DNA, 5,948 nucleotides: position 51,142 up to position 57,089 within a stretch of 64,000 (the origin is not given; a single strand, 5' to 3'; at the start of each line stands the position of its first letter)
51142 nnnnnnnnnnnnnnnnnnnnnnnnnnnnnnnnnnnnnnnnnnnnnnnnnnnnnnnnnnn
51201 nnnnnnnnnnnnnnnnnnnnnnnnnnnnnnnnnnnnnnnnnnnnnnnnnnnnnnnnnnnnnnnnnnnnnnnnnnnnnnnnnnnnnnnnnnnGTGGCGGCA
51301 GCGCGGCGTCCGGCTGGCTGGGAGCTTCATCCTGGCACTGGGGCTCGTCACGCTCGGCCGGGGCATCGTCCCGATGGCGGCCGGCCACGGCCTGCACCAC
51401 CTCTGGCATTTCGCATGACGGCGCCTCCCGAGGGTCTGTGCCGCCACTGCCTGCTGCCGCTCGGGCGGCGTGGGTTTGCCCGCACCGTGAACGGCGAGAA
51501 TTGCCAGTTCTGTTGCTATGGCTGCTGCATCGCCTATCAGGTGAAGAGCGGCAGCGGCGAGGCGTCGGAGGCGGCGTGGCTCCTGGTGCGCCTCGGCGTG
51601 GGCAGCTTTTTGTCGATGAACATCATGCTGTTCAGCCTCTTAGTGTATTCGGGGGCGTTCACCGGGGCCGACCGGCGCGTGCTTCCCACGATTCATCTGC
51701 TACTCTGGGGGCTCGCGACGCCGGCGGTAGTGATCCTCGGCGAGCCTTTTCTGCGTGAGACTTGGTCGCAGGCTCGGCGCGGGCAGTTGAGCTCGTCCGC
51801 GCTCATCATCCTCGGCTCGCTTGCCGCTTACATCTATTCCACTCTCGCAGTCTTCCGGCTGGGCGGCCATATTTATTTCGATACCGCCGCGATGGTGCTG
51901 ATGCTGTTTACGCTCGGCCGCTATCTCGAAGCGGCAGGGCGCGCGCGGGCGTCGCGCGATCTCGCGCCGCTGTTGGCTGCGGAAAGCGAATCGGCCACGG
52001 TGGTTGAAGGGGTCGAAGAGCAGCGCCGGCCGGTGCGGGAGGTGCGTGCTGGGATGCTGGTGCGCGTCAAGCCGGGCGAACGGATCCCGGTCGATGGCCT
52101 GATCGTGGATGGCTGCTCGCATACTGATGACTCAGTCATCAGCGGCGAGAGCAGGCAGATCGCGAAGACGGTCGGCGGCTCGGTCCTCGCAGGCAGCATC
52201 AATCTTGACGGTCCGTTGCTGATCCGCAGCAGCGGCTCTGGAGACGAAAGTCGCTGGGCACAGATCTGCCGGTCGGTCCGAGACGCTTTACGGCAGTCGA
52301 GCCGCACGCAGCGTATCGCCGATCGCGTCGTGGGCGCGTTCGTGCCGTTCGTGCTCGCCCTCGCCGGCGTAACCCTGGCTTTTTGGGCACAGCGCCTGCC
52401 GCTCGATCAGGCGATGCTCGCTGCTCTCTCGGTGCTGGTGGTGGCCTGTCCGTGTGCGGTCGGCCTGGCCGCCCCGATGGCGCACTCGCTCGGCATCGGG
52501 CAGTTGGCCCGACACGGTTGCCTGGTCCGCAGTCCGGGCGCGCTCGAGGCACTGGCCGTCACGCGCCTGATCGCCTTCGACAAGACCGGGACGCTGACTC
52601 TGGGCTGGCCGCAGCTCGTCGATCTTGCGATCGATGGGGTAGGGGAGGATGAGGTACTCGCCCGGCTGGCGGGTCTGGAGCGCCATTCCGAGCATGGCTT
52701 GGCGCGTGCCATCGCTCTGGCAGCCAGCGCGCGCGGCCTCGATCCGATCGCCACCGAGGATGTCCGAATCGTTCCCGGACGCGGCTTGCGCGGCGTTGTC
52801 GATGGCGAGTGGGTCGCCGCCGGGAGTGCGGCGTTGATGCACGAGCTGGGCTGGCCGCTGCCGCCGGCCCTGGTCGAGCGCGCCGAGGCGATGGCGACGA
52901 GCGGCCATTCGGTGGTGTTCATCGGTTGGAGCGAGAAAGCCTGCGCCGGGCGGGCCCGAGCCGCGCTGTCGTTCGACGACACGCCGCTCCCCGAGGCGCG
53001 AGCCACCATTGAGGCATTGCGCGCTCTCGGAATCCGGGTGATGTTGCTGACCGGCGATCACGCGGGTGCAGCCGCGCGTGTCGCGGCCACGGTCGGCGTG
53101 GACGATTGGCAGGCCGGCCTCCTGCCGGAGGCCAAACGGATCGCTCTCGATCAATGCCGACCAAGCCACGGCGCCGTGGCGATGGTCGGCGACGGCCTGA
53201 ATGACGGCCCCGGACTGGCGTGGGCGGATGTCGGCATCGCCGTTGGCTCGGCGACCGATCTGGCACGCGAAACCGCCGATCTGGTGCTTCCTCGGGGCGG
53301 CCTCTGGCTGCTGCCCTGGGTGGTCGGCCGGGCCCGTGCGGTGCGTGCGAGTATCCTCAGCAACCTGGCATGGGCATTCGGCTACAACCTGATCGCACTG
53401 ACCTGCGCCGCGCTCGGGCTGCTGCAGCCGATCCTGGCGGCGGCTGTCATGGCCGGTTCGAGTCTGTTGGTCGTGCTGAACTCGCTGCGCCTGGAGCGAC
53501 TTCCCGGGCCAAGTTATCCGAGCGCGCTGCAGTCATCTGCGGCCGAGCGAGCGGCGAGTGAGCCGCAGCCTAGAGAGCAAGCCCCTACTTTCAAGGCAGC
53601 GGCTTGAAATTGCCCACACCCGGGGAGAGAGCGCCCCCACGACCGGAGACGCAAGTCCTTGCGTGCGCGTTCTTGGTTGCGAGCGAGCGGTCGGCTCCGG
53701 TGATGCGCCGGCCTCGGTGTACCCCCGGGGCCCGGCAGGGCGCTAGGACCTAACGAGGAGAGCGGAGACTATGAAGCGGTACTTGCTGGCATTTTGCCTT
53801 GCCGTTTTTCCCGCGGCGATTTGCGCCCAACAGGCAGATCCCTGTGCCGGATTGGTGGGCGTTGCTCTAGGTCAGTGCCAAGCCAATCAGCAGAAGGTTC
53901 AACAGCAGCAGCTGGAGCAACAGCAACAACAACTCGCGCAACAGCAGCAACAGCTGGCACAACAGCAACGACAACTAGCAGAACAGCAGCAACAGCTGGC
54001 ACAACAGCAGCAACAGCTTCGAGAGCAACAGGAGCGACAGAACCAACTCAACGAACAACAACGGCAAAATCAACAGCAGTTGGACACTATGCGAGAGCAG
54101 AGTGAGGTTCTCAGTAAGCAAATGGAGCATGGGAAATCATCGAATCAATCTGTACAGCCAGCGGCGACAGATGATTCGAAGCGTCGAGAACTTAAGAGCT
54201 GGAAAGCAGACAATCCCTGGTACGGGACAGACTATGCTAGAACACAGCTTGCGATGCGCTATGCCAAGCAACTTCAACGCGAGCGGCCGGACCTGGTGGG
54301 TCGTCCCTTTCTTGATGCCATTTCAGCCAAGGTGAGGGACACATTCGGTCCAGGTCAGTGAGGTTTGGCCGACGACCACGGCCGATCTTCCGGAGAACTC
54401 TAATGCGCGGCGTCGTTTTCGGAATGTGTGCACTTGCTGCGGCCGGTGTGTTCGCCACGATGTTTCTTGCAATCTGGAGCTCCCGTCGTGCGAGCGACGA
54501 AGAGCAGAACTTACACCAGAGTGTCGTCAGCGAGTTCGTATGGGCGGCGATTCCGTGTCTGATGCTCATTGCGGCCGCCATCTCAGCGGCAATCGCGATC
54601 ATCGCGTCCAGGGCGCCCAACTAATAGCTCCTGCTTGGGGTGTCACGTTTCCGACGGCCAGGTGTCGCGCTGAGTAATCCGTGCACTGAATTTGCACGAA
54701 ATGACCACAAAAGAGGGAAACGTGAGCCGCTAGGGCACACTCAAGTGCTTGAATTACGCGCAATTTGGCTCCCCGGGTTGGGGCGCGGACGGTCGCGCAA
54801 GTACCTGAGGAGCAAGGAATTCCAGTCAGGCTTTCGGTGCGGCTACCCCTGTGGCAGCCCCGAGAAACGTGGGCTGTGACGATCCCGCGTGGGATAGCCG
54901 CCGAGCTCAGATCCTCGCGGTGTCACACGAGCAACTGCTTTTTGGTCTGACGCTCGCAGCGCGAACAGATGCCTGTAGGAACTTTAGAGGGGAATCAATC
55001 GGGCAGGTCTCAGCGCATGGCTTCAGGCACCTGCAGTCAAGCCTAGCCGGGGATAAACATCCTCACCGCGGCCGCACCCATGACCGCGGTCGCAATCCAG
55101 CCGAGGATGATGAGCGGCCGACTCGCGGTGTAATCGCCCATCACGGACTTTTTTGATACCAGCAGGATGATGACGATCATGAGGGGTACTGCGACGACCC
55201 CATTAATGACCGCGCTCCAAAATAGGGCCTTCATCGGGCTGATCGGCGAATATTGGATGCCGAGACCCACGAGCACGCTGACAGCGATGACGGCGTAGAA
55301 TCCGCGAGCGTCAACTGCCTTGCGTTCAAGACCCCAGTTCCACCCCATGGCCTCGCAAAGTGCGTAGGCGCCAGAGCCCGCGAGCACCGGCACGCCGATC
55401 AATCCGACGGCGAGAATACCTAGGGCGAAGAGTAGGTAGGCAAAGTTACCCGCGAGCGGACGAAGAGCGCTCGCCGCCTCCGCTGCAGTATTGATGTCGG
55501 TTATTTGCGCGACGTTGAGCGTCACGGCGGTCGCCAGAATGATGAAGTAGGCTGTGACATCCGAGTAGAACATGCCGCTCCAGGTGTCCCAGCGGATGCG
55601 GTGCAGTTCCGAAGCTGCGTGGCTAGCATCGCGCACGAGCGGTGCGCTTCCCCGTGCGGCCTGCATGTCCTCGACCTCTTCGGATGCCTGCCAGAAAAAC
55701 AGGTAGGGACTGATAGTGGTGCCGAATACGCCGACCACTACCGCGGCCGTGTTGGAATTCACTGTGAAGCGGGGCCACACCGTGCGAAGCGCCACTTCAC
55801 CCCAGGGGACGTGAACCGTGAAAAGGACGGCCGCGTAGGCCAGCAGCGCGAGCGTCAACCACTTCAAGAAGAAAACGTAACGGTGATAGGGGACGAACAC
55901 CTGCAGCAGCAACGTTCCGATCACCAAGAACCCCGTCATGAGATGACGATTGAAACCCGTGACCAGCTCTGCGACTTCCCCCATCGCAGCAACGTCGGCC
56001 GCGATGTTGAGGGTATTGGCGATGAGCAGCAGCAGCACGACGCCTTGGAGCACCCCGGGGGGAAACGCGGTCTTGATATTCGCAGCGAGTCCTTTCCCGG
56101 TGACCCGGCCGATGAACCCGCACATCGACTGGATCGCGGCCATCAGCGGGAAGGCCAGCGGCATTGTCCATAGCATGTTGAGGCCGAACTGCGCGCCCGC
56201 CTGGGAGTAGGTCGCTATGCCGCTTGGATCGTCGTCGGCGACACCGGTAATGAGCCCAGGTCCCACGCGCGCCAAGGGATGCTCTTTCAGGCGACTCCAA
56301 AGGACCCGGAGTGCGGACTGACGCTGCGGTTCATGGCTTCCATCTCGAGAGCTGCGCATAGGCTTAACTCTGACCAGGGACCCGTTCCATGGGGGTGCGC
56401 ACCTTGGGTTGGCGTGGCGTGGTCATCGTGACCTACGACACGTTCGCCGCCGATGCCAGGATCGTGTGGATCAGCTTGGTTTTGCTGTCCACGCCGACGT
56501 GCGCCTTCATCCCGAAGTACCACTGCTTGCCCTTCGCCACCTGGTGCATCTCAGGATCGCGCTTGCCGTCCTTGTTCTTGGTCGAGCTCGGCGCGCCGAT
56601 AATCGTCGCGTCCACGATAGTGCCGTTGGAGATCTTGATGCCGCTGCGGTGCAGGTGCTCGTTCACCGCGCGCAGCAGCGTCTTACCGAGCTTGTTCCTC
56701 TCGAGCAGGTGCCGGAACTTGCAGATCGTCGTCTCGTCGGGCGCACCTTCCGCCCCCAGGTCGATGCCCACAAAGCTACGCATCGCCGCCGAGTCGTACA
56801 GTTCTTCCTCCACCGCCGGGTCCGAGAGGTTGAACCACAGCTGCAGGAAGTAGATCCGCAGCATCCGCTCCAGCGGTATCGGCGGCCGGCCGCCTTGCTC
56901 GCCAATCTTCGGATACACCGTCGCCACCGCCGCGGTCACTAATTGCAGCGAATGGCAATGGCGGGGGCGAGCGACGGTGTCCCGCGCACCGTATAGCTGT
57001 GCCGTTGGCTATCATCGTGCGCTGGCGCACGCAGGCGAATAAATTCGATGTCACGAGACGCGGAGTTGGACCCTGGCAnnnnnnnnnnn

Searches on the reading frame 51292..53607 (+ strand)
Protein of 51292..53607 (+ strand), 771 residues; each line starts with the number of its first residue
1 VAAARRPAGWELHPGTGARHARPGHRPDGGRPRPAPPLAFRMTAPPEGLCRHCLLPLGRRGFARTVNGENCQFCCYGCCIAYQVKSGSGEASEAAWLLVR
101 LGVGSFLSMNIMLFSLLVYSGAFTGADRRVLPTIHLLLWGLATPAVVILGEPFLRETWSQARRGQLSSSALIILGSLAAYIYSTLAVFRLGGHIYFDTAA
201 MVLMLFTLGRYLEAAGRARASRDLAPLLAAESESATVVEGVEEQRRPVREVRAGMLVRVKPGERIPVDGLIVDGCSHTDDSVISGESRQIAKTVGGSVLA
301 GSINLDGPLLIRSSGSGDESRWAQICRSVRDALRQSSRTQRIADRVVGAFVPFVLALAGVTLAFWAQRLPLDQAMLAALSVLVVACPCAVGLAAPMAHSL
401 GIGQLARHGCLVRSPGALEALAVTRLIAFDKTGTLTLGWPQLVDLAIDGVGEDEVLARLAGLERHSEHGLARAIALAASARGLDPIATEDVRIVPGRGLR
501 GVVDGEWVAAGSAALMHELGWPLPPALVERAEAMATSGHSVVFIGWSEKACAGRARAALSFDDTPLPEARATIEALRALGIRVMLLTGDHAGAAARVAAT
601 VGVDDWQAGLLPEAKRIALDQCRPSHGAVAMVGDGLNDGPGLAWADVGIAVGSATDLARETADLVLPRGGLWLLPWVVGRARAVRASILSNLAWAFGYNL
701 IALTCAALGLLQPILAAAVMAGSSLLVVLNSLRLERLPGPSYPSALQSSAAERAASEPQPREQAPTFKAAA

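Call 3: search_protein_families(library=pfam, proteins=[window:51292-53607:+], max_evalue=0.01)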
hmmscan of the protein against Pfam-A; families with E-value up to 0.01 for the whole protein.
window:51292-53607:+ (771 aa): 3 families
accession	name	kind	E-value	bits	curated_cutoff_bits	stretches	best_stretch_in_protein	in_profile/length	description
PF00122.25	E1-E2_ATPase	-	8.7e-44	149.6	28.1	1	232-408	4-181/181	E1-E2 ATPase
PF00702.32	Hydrolase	-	8.5e-26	92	26.4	1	425-646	2-191/191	haloacid dehalogenase-like hydrolase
PF08282.18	Hydrolase_3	-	0.00015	22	20.9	1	628-666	205-243/255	haloacid dehalogenase-like hydrolase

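Call 4: search_protein_families(library=ncbifam, proteins=[window:51292-53607:+], max_evalue=0.01)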
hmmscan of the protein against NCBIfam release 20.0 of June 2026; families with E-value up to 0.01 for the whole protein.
window:51292-53607:+ (771 aa): 22 families
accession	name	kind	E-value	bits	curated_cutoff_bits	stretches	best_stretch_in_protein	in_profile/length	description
TIGR01525.1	ATPase-IB_hvy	subfamily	6.4e-148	494.1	346.25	1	170-734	3-560/560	heavy metal translocating P-type ATPase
TIGR01511.1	ATPase-IB1_Cu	subfamily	6.6e-130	434.5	397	1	150-734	2-541/542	copper-translocating P-type ATPase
TIGR01512.1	ATPase-IB2_Cd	subfamily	1.7e-106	356.9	313.5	2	195-513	17-304/494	cadmium family heavy metal-translocating P-type ATPase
NF007952.0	PRK10671.1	equivalog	5.6e-104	349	1316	1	109-737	201-834/838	copper-exporting P-type ATPase CopA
NF008262.1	PRK11033.1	equivalog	3.6e-91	306.7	1005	1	198-736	197-729/731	zinc/cadmium/mercury/lead-transporting ATPase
NF033775.1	P_type_ZntA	exception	2.1e-80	271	1240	1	198-736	202-730/732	Zn(II)/Cd(II)/Pb(II) translocating P-type ATPase ZntA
TIGR01494.1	ATPase_P-type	subfamily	3.8e-59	200.4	62.3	2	202-449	2-236/478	HAD-IC family P-type ATPase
TIGR01647.1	ATPase-IIIA_H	equivalog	2.2e-37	128.7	615.5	3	209-437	68-299/755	plasma-membrane proton-efflux P-type ATPase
TIGR01497.1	kdpB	equivalog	1.1e-33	116.3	527.9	2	567-665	449-547/675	potassium-transporting ATPase subunit KdpB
TIGR01517.1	ATPase-IIB_Ca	equivalog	3.2e-27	95.1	507.05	2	232-437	155-373/882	calcium-translocating P-type ATPase, PMCA-type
NF010609.0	PRK14010.1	equivalog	3.7e-25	88.2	1323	2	574-665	451-542/673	K(+)-transporting ATPase subunit B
TIGR01116.1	ATPase-IIA1_Ca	equivalog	6.2e-22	77.5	703.4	2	559-667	461-584/799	calcium-translocating P-type ATPase, SERCA-type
NF011702.0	PRK15122.1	subfamily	2.4e-17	62.2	975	2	624-693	639-708/907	magnesium-translocating P-type ATPase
TIGR01106.1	ATPase-IIC_X-K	subfamily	2.5e-17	62.1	946.1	2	612-666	669-724/997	Na,H/K antiporter P-type ATPase subunit alpha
TIGR01524.1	ATPase-IIIB_Mg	equivalog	4e-17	61.4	610.75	1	621-693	597-669/867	magnesium-translocating P-type ATPase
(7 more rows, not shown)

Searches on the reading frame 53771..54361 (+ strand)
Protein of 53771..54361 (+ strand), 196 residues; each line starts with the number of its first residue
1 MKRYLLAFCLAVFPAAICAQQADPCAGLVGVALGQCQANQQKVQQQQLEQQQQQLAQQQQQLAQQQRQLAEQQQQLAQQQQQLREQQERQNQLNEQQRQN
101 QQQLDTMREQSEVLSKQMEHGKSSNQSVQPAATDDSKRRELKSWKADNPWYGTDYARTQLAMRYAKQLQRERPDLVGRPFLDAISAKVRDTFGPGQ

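Call 53: search_protein_families(library=pfam, proteins=[window:53771-54361:+], max_evalue=0.001)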
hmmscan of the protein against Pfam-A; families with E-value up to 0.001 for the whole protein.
window:53771-54361:+ (196 aa): 0 families

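Call 87: search_protein_families(library=ncbifam, proteins=[window:53771-54361:+], max_evalue=0.01)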
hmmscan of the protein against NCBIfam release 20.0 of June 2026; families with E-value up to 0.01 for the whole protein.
window:53771-54361:+ (196 aa): 9 families
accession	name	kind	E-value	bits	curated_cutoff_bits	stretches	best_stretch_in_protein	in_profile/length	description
NF045487.1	ASRP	equivalog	0.0001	21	300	1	35-136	302-403/593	archaea-specific SMC-related protein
NF047368.1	collar_FlbB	equivalog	0.00059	19.7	110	1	42-111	70-139/193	periplasmic-type flagellar collar protein FlbB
NF043060.1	MAP_0585_fam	equivalog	0.00099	19.2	170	1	37-136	50-172/319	MAP_0585 family protein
NF041356.1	XopR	equivalog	0.0021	17.3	500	1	35-140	101-208/405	type III secretion system effector protein XopR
NF010289.0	PRK13729.1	equivalog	0.0022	17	504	1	20-130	46-151/474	F-type conjugal transfer pilus assembly protein TraB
TIGR02168.1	SMC_prok_B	equivalog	0.0023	15.8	567.35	1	40-132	778-870/1181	chromosome segregation protein SMC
NF009344.0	PRK12705.1-1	equivalog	0.0089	14.7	831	1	39-128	88-181/572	hypothetical protein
TIGR01069.2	mutS2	equivalog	0.0095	14.3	400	0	40-140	515-616/790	endonuclease MutS2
NF005942.0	PRK07994.1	equivalog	0.01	14.9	613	0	35-159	381-503/655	DNA polymerase III subunit gamma/tau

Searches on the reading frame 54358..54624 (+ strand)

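Call 53: search_protein_families(library=pfam, proteins=[window:54358-54624:+], max_evalue=0.001)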
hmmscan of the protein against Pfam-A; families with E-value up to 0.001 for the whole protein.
window:54358-54624:+ (88 aa): 2 families
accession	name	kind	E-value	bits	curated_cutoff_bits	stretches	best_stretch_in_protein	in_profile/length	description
PF02687.27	FtsX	-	0.00048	20.6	25.5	1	3-85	36-113/120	FtsX-like permease C-terminal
PF02790.20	COX2_TM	-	0.00072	20.1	22.8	1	25-75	31-83/88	Cytochrome C oxidase subunit II, transmembrane domain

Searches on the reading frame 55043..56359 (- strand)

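Call 53: search_protein_families(library=pfam, proteins=[window:55043-56359:-], max_evalue=0.001)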
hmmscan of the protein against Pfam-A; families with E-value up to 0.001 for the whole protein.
window:55043-56359:- (438 aa): 1 family
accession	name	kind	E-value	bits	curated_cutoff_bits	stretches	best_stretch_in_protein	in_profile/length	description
PF01566.24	Nramp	-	1.7e-77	261.3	29.8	1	48-413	1-356/357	Natural resistance-associated macrophage protein-like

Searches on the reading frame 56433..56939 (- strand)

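Call 88: search_protein_families(library=pfam, proteins=[window:56433-56939:-], max_evalue=0.01)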
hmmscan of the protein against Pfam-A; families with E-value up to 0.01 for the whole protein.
window:56433-56939:- (168 aa): 2 families
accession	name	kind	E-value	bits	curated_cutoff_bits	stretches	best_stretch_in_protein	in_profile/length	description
PF05598.16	DUF772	-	5e-22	78.1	23.1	1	17-90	1-72/74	Transposase domain (DUF772)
PF01609.27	DDE_Tnp_1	-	4.4e-08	33.6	23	1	106-168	6-60/200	Transposase DDE domain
